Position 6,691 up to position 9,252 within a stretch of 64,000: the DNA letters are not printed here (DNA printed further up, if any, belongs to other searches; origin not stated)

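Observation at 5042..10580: AraC-controlled operon: PflA-like activase, short divergent glycyl radical enzyme and a coupled leaderless sulfatase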

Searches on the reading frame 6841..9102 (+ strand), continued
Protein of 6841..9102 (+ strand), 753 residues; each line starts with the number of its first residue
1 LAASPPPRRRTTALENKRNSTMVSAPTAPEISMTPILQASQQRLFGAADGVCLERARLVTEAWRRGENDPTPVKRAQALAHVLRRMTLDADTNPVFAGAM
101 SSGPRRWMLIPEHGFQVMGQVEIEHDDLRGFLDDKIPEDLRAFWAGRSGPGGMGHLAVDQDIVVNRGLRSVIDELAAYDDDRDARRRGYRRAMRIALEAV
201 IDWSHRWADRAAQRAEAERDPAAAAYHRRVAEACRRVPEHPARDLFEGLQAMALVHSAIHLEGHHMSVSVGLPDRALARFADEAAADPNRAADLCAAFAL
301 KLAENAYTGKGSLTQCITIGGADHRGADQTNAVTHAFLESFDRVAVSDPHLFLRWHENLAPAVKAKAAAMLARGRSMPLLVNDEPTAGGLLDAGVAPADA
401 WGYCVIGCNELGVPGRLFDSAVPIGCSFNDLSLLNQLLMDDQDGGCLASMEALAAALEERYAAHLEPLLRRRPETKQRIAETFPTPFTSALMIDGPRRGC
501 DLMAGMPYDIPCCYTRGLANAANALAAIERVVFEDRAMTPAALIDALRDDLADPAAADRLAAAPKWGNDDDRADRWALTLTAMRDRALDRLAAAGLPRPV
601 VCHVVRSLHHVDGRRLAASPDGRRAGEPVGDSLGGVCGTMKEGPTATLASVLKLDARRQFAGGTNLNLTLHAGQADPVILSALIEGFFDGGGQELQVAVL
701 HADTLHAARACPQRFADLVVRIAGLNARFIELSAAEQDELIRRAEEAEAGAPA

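Call 10: search_solved_structures(query=window:6901-9099:+, show_alignments=2)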
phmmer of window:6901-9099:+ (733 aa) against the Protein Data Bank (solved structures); distinct sequences matched with E-value up to 0.001: 36.
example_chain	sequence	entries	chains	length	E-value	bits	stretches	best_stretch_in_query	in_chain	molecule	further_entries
9rco_A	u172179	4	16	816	1e-59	205.9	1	122-726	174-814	Glycyl radical protein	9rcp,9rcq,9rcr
1r8w_A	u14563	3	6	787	8e-59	203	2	122-726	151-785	glycerol dehydratase | B12-independent glycerol dehydratase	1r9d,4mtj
5i2a_A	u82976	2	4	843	2.3e-57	198.2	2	123-528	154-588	Diol-dehydratase | Diol dehydratase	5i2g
2f3o_A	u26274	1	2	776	1.9e-56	195.1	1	131-724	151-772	pyruvate formate-lyase 2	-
8yjo_A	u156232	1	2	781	1e-52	182.8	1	123-724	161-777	Probable dehydratase PflD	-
8id0_A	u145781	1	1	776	8.4e-51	176.5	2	130-725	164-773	formate C-acetyltransferase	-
8id7_A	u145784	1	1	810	4.8e-49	170.6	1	131-725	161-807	Probable dehydratase YbiW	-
8yjn_A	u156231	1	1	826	5.1e-49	170.6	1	131-725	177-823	Probable dehydratase YbiW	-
7vua_A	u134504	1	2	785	5.7e-49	170.4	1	118-724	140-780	HplG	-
5ymr_B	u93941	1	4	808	6.5e-49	170.2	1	139-724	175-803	Formate acetyltransferase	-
9f3w_A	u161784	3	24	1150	7.1e-48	166.8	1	159-724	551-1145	Choline trimethylamine-lyase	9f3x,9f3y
5faw_A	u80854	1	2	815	8.3e-47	163.2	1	141-723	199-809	Choline trimethylamine-lyase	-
9r0v_A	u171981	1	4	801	1.2e-46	162.8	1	141-723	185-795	Choline trimethylamine-lyase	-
9ht9_A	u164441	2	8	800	1.3e-46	162.6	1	141-723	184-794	Choline trimethylamine-lyase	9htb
5fay_A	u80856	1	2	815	1.3e-46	162.6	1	140-723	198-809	Choline trimethylamine-lyase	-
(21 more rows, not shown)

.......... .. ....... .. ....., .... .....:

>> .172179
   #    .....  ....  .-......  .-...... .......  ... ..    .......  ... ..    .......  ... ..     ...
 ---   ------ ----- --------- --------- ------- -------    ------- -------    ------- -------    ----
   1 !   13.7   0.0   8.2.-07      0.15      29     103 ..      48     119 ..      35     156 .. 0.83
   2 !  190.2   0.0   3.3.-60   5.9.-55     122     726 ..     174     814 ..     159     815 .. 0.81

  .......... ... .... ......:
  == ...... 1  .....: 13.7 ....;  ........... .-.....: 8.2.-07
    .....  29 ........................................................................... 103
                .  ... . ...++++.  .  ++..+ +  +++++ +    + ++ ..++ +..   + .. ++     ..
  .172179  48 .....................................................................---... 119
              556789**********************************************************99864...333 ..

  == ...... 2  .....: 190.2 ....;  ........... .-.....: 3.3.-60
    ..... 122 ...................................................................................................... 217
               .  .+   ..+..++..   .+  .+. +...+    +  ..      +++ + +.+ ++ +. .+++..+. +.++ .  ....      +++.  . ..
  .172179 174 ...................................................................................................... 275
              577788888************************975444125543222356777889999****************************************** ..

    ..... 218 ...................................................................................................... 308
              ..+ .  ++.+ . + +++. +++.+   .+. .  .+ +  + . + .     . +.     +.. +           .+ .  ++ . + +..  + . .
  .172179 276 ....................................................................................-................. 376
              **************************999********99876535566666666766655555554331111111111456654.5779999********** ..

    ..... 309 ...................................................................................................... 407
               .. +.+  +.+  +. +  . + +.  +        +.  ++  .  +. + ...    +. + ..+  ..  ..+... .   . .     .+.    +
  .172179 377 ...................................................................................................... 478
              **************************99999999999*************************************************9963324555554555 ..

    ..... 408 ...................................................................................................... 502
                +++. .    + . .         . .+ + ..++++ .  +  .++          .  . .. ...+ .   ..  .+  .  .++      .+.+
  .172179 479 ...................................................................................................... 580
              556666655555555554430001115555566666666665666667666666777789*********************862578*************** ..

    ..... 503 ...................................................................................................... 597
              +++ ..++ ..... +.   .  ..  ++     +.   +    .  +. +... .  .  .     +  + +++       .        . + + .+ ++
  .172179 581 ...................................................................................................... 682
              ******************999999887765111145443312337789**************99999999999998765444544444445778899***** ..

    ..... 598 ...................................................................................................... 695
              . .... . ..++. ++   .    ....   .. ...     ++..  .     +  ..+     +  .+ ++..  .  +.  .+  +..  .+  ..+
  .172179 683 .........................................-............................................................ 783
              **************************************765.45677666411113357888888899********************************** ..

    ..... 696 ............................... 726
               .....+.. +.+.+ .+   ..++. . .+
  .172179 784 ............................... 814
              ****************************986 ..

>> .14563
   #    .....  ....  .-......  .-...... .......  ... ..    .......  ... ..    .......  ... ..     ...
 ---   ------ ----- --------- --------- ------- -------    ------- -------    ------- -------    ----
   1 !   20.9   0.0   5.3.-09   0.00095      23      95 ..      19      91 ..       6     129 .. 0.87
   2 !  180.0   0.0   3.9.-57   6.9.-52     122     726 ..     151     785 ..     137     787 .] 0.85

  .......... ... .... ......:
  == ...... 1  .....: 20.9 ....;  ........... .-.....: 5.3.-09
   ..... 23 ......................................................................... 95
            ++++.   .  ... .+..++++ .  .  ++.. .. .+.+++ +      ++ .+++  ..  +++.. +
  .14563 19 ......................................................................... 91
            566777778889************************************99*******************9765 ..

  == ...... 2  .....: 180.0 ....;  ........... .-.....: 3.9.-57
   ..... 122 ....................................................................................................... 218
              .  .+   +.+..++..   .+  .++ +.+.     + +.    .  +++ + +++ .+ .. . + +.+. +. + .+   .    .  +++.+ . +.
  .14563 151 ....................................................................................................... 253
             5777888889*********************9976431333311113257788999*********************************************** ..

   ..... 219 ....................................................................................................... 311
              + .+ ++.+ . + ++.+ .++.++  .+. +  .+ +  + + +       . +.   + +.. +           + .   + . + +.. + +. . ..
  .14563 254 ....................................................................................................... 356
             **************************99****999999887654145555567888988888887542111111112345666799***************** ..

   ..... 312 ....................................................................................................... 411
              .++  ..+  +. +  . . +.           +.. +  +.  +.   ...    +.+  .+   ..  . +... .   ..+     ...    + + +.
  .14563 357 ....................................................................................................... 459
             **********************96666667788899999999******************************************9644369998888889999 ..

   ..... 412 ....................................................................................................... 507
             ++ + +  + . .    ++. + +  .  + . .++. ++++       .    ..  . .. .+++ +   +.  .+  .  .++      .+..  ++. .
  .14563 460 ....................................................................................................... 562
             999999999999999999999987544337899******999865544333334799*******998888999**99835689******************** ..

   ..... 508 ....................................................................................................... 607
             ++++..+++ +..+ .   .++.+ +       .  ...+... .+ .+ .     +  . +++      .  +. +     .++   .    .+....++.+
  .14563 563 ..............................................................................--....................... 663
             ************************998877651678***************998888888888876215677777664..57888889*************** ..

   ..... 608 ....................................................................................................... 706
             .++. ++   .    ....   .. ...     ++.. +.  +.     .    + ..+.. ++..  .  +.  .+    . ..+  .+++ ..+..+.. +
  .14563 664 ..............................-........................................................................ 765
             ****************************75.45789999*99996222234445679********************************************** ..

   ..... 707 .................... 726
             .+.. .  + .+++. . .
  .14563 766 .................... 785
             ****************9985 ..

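Call 11: find_encoding_contigs(protein=P0001, flank=10000, max_places=3)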
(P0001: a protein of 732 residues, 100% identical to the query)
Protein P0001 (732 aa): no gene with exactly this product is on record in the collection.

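Call 12: find_encoding_contigs(protein=P0005, flank=10000, max_places=3)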
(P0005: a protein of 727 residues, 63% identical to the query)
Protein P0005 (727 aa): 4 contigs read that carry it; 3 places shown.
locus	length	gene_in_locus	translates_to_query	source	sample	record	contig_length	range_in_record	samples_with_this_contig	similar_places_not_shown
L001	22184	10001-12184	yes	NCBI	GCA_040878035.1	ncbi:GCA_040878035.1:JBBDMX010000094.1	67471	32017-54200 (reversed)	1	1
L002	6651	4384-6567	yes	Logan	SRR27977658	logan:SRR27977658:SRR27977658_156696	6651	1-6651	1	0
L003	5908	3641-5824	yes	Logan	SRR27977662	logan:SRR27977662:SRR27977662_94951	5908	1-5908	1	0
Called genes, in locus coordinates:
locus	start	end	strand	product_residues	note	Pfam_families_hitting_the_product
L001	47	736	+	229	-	-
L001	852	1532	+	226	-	-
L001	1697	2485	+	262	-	PF07963:N_methyl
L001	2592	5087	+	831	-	-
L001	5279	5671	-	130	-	PF00528:BPD_transp_1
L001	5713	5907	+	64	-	-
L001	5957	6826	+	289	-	PF05721:PhyH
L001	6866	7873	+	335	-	PF08240:ADH_N, PF00107:ADH_zinc_N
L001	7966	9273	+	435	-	PF16743:PliI (faint), PF01839:FG-GAP (faint), PF13517:FG-GAP_3, PF12256:TcdB_toxin_midN (faint), PF13517:FG-GAP_3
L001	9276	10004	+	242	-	PF13353:Fer4_12, PF04055:Radical_SAM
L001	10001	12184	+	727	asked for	PF02901:PFL-like, PF01228:Gly_radical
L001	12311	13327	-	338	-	PF01137:RTC, PF05189:RTC_insert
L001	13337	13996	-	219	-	PF18734:HEPN_AbiU2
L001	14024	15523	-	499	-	PF01139:RtcB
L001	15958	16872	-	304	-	PF25045:vWA_Ro60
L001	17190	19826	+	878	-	PF00270:DEAD, PF00271:Helicase_C, PF04408:WHD_HA2 (weak), PF08482:HrpB_C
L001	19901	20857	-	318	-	PF00248:Aldo_ket_red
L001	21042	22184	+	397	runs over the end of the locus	PF00248:Aldo_ket_red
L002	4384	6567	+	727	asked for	PF02901:PFL-like, PF01228:Gly_radical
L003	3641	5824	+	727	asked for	PF02901:PFL-like, PF01228:Gly_radical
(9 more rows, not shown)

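Call 16: find_related_loci(query=A1, collection=genome_contigs, flank=8000)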
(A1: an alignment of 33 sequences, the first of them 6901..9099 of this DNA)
Query A1 (733 aa) in genome_contigs; peptide patterns used: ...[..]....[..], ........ (x = any residue, [..] = any of these).
97 stretches matched a pattern; 83 encode a relative of the query (tblastn E <= 1e-3); the best 80 are kept; 77 distinct loci.
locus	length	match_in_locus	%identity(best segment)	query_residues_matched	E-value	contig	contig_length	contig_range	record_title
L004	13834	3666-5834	63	5-727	0e+0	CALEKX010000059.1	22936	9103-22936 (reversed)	MAG TPA_asm: uncultured Phycisphaerales bacterium isolate SRR5251193_bin.28_CONCOCT_v1.1_MAG genome assembly, contig: ER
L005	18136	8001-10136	63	13-724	0e+0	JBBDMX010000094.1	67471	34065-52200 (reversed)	MAG: Phycisphaeraceae bacterium isolate LejiaB_64_30 Lejia_B_518_length_67471_cov_19, whole genome shotgun sequence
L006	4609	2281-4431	55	13-725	0e+0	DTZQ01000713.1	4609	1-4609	MAG TPA_asm: Armatimonadota bacterium isolate UWMA-0252 k99_996598, whole genome shotgun sequence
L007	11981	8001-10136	57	12-721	0e+0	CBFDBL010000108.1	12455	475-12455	MAG TPA_asm: uncultured bacterium isolate SRR26215675_binner12_Refined_65 genome assembly, contig: ERZ25073486.3572, who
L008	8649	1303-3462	56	11-726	0e+0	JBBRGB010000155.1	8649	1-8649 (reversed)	MAG: Phycisphaerales bacterium isolate Co_metawrap_2605 Cmw_2605_k141_8622513_length_8649_cov_11.0000, whole genome shot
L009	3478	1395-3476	53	10-701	0e+0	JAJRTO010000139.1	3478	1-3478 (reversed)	MAG: Candidatus Poribacteria bacterium isolate Dive96_bin1.70 k141_1429887, whole genome shotgun sequence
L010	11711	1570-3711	50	13-725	0e+0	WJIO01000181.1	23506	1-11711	MAG: Candidatus Poribacteria bacterium isolate Bin_402 k141_2081627, whole genome shotgun sequence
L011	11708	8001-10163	53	13-729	0e+0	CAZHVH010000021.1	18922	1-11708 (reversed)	MAG TPA_asm: uncultured bacterium isolate binchicken_co6_520 genome assembly, contig: NODE_2943_length_18922_cov_14.1416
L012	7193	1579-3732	53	11-725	0e+0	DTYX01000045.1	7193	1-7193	MAG TPA_asm: Candidatus Poribacteria bacterium isolate UWMA-0232 k99_1094476, whole genome shotgun sequence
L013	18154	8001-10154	56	12-727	0e+0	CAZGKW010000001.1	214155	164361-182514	MAG TPA_asm: uncultured Anaerolineales bacterium isolate binchicken_co17_275 genome assembly, contig: NODE_109_length_21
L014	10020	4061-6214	53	12-725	0e+0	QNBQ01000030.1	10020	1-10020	MAG: Candidatus Poribacteria bacterium isolate B28_G17 B28_Guay17_scaffold_01916, whole genome shotgun sequence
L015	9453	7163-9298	54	20-730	0e+0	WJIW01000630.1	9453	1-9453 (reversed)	MAG: Armatimonadia bacterium isolate Bin_177 k141_4611596, whole genome shotgun sequence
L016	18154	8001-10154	55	11-727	0e+0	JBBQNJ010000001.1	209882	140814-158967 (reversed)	MAG: Tepidisphaerales bacterium isolate Co_metawrap_292 Cmw_292_k141_8640523_length_209882_cov_13.0000, whole genome sho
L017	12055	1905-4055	53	13-725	0e+0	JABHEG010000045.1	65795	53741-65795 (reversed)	MAG: Lentisphaerae bacterium isolate SI037_bin151 k141_3438183, whole genome shotgun sequence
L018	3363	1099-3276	51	6-725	0e+0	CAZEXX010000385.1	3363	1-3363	MAG TPA_asm: uncultured Anaerolineales bacterium isolate SRP191223_co2_261 genome assembly, contig: NODE_39584_length_33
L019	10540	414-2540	51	24-725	0e+0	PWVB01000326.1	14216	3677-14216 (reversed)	MAG: Anaerolineae bacterium isolate CSSed11_269R1 CS-Sed11-C5938, whole genome shotgun sequence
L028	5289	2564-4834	51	13-729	0e+0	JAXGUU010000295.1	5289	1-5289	MAG: Anaerolineae bacterium isolate AnMBR.bin427 bin427_295, whole genome shotgun sequence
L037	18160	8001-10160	46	13-729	0e+0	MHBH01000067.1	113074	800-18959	MAG: Lentisphaerae bacterium GWF2_49_21 gwf2_scaffold_443, whole genome shotgun sequence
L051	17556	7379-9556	55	6-729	0e+0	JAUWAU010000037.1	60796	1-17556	MAG: Armatimonadota bacterium isolate CSMAG_1302 CSMAG_1302_k141_579564_length_60796_cov_29.9790, whole genome shotgun s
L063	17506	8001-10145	46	10-726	3e-164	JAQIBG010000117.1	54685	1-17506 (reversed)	MAG: Planctomycetota bacterium isolate GH22 k119_516786, whole genome shotgun sequence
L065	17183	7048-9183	52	21-725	0e+0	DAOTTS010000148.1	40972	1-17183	MAG TPA_asm: Anaerolineae bacterium isolate F14_17 k111_1879727, whole genome shotgun sequence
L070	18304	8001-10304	29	7-725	4e-80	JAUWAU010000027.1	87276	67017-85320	MAG: Armatimonadota bacterium isolate CSMAG_1302 CSMAG_1302_k141_235754_length_87276_cov_28.9692, whole genome shotgun s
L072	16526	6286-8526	29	31-725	1e-79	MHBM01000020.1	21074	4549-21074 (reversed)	MAG: Lentisphaerae bacterium RIFOXYA12_FULL_48_11 rifixya3_full_scaffold_1179, whole genome shotgun sequence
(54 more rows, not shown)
